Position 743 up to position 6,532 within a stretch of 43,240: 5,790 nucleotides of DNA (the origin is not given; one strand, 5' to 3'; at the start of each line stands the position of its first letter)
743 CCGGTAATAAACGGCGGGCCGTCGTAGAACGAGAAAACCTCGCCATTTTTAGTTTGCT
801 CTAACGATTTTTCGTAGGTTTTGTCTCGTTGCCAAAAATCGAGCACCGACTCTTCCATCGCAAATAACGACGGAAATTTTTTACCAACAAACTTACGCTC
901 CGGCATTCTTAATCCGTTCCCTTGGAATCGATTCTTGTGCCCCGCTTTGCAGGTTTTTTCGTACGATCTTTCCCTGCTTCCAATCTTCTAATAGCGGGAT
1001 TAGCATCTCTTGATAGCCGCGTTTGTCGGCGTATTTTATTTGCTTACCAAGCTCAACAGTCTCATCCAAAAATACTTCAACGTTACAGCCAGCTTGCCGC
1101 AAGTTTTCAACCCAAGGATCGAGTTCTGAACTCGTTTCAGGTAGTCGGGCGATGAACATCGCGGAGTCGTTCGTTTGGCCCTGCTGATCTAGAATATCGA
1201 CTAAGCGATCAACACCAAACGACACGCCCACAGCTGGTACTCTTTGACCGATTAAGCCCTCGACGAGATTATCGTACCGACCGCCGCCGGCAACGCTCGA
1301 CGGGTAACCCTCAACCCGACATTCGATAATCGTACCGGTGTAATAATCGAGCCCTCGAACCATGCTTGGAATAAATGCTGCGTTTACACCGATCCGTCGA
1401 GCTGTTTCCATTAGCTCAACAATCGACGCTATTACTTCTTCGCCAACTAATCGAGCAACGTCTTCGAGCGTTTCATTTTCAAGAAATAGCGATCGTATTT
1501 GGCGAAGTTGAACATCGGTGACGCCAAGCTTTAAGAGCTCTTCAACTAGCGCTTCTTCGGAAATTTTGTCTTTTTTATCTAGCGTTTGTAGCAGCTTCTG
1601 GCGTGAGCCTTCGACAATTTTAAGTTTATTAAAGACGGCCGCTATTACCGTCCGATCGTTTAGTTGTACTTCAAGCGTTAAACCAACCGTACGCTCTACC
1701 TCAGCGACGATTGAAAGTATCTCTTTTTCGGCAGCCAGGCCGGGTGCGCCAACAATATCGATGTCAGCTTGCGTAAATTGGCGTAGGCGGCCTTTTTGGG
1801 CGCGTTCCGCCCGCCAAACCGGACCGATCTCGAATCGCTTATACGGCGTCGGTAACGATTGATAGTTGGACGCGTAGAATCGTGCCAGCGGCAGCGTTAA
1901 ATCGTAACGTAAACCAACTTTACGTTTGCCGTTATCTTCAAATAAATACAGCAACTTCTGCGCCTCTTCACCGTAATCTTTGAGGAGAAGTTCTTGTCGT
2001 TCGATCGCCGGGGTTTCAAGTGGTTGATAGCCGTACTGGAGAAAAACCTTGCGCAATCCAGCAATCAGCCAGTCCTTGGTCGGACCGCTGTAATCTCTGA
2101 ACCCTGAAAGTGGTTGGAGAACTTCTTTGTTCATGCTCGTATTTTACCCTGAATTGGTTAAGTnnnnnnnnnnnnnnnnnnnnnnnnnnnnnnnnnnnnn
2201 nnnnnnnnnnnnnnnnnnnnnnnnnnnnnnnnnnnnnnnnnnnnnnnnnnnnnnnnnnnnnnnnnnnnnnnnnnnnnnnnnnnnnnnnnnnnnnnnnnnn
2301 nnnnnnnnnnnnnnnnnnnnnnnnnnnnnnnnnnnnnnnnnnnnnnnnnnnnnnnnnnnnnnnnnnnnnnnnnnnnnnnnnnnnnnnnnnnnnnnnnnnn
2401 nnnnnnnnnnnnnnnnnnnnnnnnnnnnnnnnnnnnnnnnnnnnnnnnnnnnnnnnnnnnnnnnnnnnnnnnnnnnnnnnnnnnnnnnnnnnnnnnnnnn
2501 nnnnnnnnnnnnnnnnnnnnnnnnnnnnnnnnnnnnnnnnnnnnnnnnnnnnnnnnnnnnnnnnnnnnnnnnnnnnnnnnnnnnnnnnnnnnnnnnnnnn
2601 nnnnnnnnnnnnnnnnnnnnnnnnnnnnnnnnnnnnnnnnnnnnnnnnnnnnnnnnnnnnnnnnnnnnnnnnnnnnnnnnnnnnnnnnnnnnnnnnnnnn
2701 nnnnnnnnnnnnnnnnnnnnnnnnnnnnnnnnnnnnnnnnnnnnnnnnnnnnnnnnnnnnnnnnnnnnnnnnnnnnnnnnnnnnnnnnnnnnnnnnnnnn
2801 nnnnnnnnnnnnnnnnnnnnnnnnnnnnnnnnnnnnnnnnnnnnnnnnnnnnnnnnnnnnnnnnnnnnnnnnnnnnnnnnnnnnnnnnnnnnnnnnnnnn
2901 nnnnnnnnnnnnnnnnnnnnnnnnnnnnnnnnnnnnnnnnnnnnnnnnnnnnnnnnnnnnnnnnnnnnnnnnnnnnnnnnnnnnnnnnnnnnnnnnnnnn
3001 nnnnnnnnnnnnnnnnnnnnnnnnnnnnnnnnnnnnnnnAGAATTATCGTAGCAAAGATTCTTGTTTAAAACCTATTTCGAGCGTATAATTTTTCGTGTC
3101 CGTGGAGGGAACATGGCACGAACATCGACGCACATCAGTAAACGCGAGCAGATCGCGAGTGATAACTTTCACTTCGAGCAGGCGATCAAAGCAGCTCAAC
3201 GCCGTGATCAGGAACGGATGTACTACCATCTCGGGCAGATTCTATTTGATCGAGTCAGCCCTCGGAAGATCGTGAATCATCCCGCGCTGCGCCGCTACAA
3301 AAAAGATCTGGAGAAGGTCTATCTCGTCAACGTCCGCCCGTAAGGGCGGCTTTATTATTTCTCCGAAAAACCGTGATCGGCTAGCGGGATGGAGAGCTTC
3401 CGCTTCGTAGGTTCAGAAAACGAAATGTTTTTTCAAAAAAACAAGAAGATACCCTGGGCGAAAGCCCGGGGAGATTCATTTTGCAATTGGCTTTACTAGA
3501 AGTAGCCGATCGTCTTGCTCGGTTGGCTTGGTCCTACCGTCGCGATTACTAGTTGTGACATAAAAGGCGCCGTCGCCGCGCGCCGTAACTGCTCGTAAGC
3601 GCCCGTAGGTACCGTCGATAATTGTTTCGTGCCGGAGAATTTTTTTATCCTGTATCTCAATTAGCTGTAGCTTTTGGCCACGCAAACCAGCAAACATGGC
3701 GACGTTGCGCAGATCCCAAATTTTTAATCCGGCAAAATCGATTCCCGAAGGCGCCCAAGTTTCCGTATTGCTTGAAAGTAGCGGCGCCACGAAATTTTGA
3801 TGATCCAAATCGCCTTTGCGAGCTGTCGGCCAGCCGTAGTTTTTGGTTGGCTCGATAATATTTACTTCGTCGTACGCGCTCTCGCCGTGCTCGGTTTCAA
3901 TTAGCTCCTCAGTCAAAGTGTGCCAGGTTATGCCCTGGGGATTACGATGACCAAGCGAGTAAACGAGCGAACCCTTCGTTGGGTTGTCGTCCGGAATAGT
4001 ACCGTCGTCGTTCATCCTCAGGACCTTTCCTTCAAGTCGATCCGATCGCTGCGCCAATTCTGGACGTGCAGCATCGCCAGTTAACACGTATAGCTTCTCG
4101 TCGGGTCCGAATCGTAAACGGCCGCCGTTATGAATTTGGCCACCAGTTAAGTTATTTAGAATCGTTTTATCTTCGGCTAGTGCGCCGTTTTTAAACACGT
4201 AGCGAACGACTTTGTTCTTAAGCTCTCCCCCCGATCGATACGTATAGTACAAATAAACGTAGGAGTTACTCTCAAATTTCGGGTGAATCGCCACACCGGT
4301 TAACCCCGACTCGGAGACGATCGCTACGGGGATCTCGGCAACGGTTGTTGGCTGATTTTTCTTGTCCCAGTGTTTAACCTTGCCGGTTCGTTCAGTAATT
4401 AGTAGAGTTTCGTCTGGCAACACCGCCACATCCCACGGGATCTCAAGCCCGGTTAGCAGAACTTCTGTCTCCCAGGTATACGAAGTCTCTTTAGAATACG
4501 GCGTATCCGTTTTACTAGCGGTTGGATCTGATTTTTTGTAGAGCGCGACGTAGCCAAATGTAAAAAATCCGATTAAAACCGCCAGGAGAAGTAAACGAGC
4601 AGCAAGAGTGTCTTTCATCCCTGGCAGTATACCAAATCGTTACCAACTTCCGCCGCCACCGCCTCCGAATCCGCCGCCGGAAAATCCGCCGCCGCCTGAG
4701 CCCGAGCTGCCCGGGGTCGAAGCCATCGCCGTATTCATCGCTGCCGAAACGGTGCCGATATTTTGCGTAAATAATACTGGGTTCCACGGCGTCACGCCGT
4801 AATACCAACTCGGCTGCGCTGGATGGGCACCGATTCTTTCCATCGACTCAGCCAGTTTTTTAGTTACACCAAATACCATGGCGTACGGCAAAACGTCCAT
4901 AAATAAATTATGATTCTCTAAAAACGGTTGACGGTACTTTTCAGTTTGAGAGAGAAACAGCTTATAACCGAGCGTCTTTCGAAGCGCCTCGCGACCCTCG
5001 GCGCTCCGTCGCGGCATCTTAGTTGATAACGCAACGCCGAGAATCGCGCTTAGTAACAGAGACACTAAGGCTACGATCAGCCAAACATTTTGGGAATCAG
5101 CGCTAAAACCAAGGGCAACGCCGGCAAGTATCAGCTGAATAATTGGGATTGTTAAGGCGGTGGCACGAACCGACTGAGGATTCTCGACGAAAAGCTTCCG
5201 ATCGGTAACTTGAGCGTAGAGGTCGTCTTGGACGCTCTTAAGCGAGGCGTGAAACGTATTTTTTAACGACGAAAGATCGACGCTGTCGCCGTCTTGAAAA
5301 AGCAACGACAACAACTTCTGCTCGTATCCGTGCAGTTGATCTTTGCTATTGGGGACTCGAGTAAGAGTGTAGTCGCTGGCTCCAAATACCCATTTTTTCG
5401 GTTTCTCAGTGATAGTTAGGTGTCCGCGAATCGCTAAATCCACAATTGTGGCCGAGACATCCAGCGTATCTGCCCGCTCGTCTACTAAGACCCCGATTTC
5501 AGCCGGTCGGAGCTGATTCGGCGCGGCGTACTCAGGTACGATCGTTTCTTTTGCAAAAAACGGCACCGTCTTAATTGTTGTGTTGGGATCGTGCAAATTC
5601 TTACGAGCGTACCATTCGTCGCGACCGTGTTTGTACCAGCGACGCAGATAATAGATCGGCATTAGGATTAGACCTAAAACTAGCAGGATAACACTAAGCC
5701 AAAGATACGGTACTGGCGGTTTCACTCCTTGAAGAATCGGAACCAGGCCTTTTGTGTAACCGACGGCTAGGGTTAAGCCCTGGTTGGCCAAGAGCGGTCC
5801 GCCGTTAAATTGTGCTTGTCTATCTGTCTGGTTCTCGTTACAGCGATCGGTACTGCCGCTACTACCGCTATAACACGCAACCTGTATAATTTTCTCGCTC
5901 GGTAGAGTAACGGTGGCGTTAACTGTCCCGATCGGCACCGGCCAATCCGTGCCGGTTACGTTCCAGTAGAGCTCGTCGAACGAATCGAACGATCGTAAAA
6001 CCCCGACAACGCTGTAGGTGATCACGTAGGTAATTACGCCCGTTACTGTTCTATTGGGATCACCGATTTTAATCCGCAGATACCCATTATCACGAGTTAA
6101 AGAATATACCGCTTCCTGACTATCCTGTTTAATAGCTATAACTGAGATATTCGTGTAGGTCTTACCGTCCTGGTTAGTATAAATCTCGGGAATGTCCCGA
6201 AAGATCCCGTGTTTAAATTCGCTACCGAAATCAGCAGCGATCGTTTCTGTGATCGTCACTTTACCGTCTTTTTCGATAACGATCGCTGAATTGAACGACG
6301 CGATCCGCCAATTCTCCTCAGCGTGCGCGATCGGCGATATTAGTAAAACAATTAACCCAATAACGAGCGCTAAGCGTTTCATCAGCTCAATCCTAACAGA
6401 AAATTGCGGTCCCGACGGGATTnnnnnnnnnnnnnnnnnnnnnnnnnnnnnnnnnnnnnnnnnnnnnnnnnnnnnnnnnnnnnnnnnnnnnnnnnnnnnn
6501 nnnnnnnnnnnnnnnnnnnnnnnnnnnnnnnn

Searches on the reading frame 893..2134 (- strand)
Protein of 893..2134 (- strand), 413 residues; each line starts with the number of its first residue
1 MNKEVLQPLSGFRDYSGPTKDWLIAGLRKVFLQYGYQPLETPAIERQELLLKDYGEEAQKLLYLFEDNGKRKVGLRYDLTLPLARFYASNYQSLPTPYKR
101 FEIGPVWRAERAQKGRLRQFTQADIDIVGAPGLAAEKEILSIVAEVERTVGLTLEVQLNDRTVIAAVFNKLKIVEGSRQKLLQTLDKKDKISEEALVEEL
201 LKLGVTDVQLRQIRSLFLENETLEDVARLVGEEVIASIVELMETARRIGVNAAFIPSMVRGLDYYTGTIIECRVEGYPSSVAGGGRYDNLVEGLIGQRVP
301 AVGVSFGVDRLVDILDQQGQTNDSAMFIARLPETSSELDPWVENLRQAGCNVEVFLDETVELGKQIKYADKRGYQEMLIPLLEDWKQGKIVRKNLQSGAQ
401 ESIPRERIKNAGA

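Call 26: search_protein_families(library=pfam, max_evalue=0.001, proteins=[window:893-2134:-])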
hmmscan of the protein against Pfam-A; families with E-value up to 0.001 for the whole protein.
window:893-2134:- (413 aa): 4 families
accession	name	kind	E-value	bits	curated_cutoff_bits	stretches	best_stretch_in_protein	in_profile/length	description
PF13393.11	tRNA-synt_His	-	2.9e-46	158.6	25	1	23-311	16-308/308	Histidyl-tRNA synthetase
PF00587.30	tRNA-synt_2b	-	3.8e-06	27.5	29.3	1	63-167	1-104/179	tRNA synthetase class II core domain (G, H, P, S and T)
PF03129.25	HGTP_anticodon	-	2.5e-05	24.8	21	1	342-408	22-87/94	Anticodon binding domain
PF00152.25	tRNA-synt_2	-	8.6e-05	22.2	25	0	99-179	93-168/308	tRNA synthetases class II (D, K and N)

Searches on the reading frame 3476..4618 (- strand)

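Call 26: search_protein_families(library=pfam, max_evalue=0.001, proteins=[window:3476-4618:-])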
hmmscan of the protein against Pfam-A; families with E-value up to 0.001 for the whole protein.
window:3476-4618:- (380 aa): 1 family
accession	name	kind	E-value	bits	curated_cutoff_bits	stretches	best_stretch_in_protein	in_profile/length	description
PF07995.17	GSDH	-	1.8e-80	271.1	25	1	58-362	1-329/332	Glucose / Sorbosone dehydrogenase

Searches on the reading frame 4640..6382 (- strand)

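Call 26: search_protein_families(library=pfam, max_evalue=0.001, proteins=[window:4640-6382:-])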
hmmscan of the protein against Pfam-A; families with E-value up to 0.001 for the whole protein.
window:4640-6382:- (580 aa): 2 families
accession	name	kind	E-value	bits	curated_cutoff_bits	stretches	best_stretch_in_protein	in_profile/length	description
PF20990.2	DUF2207_C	-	1.9e-41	142.9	33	1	283-514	2-247/247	Predicted membrane protein (DUF2207) C-terminal domain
PF09972.14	DUF2207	-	2.2e-32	113.1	24.4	1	26-207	1-170/172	Predicted membrane protein (DUF2207) N-terminal domain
